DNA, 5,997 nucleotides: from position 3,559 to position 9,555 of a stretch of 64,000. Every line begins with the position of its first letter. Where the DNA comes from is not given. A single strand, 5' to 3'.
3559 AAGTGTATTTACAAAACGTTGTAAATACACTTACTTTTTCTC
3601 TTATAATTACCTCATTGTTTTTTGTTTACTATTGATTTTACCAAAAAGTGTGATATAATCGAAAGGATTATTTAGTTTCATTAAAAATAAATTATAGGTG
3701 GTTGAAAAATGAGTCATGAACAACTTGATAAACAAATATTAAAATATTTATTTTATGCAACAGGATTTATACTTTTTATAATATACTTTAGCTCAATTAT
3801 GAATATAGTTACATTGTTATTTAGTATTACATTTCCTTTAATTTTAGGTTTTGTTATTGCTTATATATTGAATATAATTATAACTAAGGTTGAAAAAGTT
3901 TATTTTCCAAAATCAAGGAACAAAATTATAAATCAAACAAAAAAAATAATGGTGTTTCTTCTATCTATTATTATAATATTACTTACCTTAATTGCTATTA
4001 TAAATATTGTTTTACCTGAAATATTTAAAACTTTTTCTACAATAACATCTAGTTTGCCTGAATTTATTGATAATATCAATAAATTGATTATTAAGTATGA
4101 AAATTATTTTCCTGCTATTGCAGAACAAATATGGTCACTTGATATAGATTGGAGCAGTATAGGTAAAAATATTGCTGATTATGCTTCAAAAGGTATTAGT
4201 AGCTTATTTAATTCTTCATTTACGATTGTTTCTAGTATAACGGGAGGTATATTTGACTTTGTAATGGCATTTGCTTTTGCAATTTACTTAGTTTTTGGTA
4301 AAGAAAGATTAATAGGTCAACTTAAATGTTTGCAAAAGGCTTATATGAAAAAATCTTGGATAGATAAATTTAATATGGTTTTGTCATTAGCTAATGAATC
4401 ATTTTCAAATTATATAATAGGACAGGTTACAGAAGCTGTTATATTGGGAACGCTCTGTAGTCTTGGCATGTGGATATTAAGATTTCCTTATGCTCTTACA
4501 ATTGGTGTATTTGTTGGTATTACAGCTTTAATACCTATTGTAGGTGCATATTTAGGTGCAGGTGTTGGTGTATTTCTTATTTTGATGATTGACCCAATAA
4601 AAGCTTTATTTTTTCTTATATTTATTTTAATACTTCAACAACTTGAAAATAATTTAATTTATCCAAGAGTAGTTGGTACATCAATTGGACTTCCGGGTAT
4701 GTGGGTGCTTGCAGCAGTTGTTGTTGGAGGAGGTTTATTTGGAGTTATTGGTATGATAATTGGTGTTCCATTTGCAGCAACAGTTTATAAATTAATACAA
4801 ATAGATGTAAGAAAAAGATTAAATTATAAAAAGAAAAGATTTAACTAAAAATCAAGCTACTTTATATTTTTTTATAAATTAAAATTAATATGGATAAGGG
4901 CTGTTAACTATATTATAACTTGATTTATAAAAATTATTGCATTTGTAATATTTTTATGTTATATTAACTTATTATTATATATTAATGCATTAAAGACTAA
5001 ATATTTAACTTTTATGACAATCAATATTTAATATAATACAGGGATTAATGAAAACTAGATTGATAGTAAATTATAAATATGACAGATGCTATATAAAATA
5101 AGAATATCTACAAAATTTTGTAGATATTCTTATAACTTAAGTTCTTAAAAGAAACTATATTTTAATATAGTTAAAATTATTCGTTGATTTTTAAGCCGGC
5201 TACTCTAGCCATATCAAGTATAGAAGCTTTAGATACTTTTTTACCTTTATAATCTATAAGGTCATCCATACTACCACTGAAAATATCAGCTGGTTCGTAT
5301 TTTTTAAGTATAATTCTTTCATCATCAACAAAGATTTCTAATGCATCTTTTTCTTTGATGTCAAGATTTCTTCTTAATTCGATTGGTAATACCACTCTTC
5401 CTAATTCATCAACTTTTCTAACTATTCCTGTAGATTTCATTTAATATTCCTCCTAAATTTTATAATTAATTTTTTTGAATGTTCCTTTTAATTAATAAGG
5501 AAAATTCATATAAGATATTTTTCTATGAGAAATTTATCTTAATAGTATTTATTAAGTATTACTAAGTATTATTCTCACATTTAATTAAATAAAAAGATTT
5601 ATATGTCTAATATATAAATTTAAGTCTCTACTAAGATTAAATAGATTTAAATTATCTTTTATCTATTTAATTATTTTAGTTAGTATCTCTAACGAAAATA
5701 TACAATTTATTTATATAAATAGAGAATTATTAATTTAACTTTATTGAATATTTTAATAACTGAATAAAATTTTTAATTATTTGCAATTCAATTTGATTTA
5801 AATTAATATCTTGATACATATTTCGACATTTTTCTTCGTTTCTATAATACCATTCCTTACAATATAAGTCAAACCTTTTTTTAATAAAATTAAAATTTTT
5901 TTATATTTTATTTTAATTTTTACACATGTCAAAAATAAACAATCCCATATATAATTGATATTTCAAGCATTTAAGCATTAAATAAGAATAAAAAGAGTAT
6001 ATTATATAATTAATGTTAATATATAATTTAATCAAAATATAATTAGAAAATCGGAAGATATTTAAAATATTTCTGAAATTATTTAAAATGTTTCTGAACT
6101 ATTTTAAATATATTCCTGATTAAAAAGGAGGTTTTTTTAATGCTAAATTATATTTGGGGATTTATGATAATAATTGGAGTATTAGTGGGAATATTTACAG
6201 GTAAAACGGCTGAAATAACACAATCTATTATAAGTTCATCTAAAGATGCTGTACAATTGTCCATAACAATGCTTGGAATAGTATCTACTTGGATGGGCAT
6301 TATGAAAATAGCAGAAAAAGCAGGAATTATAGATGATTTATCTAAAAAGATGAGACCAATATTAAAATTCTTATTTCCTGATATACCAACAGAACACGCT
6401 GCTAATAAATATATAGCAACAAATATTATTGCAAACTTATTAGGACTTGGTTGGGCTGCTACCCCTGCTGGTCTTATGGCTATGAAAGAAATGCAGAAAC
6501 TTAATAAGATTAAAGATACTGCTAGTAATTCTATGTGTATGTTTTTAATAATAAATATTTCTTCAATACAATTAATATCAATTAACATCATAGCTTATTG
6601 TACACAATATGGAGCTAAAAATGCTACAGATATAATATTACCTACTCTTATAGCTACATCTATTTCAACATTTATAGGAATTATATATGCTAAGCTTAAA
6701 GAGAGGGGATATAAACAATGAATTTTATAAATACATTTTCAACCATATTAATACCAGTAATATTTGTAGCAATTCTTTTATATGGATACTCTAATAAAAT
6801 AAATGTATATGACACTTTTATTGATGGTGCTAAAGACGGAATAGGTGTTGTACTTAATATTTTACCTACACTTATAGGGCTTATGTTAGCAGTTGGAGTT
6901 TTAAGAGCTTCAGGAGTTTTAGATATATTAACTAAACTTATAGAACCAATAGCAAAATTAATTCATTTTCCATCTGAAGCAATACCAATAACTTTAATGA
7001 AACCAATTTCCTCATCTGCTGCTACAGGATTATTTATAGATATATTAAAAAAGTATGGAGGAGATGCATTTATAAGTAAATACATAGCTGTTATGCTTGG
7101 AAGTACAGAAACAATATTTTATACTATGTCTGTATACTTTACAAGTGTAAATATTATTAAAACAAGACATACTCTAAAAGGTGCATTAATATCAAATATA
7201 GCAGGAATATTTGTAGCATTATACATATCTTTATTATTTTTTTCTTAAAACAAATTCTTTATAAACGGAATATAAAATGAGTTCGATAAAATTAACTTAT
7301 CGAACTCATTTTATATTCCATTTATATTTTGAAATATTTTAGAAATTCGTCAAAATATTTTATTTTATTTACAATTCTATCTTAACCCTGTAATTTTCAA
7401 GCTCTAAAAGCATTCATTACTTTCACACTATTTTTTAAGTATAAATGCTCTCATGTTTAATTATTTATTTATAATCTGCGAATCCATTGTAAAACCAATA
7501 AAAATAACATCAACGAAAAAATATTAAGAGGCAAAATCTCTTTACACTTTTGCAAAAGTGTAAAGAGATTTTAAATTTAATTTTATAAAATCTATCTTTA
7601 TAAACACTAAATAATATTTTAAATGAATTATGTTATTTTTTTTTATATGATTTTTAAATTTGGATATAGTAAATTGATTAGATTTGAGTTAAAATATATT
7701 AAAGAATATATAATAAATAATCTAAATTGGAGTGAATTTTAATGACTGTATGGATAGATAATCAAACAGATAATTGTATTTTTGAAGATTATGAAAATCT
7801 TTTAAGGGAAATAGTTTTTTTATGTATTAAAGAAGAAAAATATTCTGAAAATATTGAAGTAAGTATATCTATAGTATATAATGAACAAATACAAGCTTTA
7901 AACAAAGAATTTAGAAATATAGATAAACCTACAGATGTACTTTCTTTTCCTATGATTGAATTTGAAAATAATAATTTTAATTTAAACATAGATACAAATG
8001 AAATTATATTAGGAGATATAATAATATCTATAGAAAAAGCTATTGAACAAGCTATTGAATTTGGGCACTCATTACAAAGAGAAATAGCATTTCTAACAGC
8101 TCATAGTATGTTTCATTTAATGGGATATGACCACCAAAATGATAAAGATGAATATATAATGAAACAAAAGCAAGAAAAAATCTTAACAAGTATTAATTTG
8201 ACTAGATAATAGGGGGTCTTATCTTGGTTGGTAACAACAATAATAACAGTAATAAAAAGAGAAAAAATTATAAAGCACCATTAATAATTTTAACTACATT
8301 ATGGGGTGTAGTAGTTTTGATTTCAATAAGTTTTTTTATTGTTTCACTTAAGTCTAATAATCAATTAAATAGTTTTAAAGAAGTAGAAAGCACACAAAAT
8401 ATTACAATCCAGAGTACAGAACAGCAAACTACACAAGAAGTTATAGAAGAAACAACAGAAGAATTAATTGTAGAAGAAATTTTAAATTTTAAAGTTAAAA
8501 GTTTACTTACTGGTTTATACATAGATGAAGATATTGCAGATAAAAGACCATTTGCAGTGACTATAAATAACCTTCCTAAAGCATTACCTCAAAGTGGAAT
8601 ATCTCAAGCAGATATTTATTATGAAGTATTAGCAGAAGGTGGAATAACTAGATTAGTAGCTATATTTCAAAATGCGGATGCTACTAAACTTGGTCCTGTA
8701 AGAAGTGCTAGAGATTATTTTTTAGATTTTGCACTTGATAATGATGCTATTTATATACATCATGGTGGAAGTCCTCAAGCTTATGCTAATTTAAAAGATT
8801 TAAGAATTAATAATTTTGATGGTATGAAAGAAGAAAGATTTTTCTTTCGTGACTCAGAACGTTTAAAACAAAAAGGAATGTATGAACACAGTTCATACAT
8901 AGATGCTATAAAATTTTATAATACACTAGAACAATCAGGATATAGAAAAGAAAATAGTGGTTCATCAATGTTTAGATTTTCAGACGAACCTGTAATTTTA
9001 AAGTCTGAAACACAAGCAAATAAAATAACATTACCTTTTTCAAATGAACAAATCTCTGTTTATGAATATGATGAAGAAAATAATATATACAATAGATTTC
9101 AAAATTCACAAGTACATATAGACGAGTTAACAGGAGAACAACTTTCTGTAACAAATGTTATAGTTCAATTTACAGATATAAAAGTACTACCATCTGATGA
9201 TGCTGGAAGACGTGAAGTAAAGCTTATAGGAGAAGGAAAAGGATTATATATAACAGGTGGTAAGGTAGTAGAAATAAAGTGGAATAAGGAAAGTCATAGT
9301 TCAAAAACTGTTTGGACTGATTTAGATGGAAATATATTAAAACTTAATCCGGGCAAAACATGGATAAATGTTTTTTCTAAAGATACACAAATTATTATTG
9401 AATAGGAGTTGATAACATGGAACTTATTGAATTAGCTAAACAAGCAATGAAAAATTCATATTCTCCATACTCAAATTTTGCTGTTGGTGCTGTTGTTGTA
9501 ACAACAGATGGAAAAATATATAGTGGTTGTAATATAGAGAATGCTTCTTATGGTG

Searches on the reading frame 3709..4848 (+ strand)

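Call 53: search_protein_families(library=pfam, proteins=[window:3709-4848:+])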
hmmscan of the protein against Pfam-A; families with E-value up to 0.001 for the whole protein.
window:3709-4848:+ (379 aa): 1 family
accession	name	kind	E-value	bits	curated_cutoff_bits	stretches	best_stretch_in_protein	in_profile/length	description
PF01594.21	AI-2E_transport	-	4.2e-50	171.2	34.3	1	20-364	7-324/327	AI-2E family transporter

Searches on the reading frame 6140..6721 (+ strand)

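Call 17: search_protein_families(library=pfam, proteins=[window:6140-6721:+])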
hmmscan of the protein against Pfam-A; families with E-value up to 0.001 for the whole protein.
window:6140-6721:+ (193 aa): 1 family
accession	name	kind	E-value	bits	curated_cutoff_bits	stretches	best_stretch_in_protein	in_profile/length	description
PF07670.19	Gate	-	1.4e-07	32.3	29.6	1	42-148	2-96/104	Nucleoside recognition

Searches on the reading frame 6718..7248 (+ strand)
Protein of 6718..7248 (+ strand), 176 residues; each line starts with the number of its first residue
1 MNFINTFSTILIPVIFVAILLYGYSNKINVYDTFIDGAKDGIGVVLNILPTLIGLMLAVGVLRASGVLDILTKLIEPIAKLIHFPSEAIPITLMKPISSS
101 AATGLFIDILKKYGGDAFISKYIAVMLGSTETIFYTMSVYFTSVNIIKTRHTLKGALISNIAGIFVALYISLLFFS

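Call 17: search_protein_families(library=pfam, proteins=[window:6718-7248:+])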
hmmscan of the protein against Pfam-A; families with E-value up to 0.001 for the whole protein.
window:6718-7248:+ (176 aa): 1 family
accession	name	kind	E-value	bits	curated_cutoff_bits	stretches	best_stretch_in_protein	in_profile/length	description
PF07670.19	Gate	-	2.5e-10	41.2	29.6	1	45-145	1-102/104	Nucleoside recognition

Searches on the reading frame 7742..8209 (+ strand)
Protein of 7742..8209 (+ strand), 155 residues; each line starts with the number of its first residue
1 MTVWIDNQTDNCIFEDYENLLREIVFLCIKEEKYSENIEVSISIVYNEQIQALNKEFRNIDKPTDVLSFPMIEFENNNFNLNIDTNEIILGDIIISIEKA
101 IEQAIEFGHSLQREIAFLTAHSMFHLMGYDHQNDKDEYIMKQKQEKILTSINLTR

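Call 17: search_protein_families(library=pfam, proteins=[window:7742-8209:+])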
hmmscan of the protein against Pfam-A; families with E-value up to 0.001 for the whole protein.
window:7742-8209:+ (155 aa): 1 family
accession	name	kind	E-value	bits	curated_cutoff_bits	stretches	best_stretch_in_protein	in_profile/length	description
PF02130.23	YbeY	-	6.7e-46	155.8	25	1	15-150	5-128/129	Endoribonuclease YbeY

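Call 56: find_encoding_contigs(protein=window:7742-8209:+, flank=4000, max_places=10)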
Protein window:7742-8209:+ (155 aa): 2 contigs read that carry it; 1 place shown.
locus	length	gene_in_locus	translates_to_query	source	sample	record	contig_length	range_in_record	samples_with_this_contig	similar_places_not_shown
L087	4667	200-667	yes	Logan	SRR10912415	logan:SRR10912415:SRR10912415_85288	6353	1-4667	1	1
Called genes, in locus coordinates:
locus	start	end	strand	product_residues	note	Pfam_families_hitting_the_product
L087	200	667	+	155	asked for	PF02130:YbeY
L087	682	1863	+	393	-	PF11258:DUF3048, PF17479:DUF3048_C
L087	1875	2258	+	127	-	PF00383:dCMP_cyt_deam_1, PF08211:dCMP_cyt_deam_2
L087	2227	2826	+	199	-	PF03167:UDG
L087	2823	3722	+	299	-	PF00009:GTP_EFTU, PF00350:Dynamin_N (faint), PF01926:MMR_HSR1, PF02421:FeoB_N, PF03193:RsgA_GTPase (faint), PF04548:AIG1, PF07650:KH_2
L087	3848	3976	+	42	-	PF14006:YqzL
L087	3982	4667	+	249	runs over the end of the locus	PF11967:RecO_N, PF02565:RecO_C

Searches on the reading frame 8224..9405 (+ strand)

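Call 17: search_protein_families(library=pfam, proteins=[window:8224-9405:+])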
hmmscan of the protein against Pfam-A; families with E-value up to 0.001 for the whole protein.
window:8224-9405:+ (393 aa): 2 families
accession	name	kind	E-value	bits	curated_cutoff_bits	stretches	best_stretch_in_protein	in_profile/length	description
PF11258.13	DUF3048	-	1.9e-46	158.3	25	1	95-241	1-148/148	Protein of unknown function (DUF3048) N-terminal domain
PF17479.7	DUF3048_C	-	4.7e-34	117.6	25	1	268-381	1-114/114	Protein of unknown function (DUF3048) C-terminal domain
